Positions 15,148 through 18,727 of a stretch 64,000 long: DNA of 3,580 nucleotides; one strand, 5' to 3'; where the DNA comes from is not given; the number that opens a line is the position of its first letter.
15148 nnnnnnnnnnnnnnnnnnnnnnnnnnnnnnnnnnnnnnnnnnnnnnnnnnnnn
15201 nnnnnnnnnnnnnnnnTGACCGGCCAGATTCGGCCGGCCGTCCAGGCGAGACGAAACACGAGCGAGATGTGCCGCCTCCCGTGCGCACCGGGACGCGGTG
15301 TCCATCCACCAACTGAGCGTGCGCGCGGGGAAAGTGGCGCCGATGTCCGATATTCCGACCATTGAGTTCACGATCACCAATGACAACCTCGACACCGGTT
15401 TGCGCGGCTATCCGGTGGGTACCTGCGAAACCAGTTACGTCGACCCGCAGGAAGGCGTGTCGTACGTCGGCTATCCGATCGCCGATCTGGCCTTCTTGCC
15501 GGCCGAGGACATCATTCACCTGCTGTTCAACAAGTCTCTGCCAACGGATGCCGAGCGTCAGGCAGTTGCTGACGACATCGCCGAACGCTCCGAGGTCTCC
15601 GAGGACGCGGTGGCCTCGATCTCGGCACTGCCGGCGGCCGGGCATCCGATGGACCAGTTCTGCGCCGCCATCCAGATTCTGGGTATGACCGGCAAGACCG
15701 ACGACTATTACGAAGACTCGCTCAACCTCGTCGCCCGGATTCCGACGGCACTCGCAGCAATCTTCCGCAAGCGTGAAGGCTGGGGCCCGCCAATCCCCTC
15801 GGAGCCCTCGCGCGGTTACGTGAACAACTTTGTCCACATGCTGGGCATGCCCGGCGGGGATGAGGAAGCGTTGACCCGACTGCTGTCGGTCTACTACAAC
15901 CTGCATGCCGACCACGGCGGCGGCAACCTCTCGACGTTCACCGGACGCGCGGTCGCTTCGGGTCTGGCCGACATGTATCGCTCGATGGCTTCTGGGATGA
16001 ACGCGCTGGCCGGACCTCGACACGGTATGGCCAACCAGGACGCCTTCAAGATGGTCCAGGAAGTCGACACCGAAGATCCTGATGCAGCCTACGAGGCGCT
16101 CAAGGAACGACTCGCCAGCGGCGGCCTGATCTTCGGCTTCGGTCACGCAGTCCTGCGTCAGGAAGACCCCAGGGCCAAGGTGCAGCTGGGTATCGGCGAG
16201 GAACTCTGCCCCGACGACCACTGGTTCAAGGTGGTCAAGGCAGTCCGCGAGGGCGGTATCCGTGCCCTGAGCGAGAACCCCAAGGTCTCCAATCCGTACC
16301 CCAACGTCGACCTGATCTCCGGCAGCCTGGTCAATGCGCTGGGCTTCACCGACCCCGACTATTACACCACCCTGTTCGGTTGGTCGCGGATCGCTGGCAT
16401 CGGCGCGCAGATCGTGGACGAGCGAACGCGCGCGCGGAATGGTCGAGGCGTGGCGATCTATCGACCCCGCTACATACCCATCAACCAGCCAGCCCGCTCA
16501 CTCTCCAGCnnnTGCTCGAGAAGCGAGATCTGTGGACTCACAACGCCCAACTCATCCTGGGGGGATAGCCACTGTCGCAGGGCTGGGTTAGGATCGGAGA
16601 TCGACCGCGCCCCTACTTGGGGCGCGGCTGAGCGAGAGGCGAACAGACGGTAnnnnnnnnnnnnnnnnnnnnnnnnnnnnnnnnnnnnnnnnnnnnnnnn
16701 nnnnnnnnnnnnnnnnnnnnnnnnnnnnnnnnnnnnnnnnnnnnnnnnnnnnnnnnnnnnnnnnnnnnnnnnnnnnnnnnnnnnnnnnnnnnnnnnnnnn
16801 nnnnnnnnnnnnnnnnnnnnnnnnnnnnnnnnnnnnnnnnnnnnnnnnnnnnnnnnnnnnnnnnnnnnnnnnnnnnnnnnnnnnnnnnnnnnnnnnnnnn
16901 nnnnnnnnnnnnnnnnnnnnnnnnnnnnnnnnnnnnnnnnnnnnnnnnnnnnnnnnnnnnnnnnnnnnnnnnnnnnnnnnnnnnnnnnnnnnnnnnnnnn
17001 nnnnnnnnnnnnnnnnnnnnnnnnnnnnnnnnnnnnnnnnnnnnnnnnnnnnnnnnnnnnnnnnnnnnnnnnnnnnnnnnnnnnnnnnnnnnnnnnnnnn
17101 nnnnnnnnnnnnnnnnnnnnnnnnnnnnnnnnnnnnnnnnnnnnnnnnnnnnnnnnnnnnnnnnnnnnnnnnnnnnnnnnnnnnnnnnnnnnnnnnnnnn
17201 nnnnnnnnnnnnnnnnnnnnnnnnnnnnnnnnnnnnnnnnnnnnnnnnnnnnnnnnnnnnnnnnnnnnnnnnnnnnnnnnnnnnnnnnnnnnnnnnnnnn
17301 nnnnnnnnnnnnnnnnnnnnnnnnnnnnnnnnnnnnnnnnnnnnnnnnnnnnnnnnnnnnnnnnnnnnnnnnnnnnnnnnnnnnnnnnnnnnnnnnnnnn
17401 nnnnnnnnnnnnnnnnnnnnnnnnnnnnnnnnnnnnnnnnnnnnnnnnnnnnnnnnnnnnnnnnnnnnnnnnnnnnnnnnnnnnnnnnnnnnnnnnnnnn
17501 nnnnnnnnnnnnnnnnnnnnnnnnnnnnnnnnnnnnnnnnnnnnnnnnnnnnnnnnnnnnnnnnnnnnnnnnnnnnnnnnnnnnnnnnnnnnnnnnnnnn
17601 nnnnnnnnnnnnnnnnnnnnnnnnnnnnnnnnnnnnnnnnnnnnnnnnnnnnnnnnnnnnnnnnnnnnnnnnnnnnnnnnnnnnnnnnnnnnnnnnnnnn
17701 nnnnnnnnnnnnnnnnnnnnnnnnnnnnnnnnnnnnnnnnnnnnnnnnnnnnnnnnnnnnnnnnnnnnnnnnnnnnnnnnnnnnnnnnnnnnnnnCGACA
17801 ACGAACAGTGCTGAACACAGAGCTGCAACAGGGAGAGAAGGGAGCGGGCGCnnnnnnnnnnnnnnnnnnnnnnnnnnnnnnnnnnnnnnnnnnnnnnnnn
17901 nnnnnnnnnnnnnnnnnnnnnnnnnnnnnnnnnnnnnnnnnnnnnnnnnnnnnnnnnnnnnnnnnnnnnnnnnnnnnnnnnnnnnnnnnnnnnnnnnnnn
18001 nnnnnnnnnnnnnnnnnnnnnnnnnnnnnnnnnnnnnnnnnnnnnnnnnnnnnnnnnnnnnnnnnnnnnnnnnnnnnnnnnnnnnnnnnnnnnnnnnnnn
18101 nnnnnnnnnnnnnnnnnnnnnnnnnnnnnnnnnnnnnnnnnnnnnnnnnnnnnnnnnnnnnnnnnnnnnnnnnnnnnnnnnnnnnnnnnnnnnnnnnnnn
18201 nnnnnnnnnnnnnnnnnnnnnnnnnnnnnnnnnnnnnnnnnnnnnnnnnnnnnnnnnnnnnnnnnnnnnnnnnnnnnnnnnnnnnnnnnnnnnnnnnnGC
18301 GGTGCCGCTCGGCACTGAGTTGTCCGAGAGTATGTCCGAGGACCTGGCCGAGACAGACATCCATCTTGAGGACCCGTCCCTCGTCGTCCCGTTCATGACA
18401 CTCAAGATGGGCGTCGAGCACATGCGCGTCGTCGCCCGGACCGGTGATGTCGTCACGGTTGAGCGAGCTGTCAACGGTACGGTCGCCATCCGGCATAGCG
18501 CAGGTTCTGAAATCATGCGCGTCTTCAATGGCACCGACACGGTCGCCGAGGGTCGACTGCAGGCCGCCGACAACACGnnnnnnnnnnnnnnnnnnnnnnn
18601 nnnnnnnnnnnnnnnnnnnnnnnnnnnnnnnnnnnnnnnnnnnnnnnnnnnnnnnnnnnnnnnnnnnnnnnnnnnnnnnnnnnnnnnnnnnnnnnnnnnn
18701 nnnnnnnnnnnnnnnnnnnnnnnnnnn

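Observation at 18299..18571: Extra beta-rich domain inserted in cytochrome c oxidase subunit II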

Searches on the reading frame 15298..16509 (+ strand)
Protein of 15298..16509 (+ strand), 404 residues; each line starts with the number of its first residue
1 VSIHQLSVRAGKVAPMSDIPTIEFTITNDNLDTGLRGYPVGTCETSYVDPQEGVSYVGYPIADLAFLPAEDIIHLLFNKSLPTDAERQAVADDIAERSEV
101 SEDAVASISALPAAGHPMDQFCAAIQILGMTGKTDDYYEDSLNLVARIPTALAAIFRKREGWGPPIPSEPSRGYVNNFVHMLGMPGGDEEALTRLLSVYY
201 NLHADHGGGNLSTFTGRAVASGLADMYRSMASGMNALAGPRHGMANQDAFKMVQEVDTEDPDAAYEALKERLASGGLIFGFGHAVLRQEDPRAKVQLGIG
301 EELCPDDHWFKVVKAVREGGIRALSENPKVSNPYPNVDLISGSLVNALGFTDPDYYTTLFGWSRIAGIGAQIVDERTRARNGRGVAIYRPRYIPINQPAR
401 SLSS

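Call 21: search_protein_families(library=pfam, proteins=[window:15298-16509:+], max_evalue=0.001)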
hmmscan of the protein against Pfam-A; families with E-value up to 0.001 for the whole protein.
window:15298-16509:+ (404 aa): 1 family
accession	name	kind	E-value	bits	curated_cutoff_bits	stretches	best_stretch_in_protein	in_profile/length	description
PF00285.26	Citrate_synt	-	2.1e-89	300.5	27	1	34-391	1-357/357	Citrate synthase, C-terminal domain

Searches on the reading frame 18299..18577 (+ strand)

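Call 3: search_protein_families(library=pfam, proteins=[window:18299-18571:+], max_evalue=1)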
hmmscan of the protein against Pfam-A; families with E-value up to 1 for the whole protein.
window:18299-18571:+ (91 aa): 0 families

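Call 4: search_protein_families(library=ncbifam, proteins=[window:18299-18571:+], max_evalue=1)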
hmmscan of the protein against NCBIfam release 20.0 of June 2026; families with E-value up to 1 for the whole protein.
window:18299-18571:+ (91 aa): 0 families

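Call 8: search_protein_families(library=phrogs, proteins=[window:18299-18577:+], max_evalue=10)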
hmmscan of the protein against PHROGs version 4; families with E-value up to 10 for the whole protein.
seq(93 aa): 10 families
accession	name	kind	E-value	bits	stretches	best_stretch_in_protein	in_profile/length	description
phrog_8469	-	tail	2.9e-05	24.5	1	38-83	53-99/303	tail fiber protein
phrog_1101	-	tail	4.8e-05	22.4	1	23-80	577-635/1405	tail protein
phrog_30299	-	tail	0.00028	20.9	1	38-76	53-91/425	tail fiber protein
phrog_6427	-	unknown function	0.0013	18.3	1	39-72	59-92/675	-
phrog_12150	-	unknown function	0.0016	18.5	1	40-81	52-93/477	-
phrog_20016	-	unknown function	0.0068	17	1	44-87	11-54/141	-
phrog_23837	-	head and packaging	0.0094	15.9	1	44-81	60-97/507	virion structural protein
phrog_25788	-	tail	0.063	12.9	1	38-76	317-355/603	tail fiber protein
phrog_7578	-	unknown function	0.15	12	1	45-73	66-98/300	-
phrog_31286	-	unknown function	0.34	12.1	1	10-62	18-65/105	-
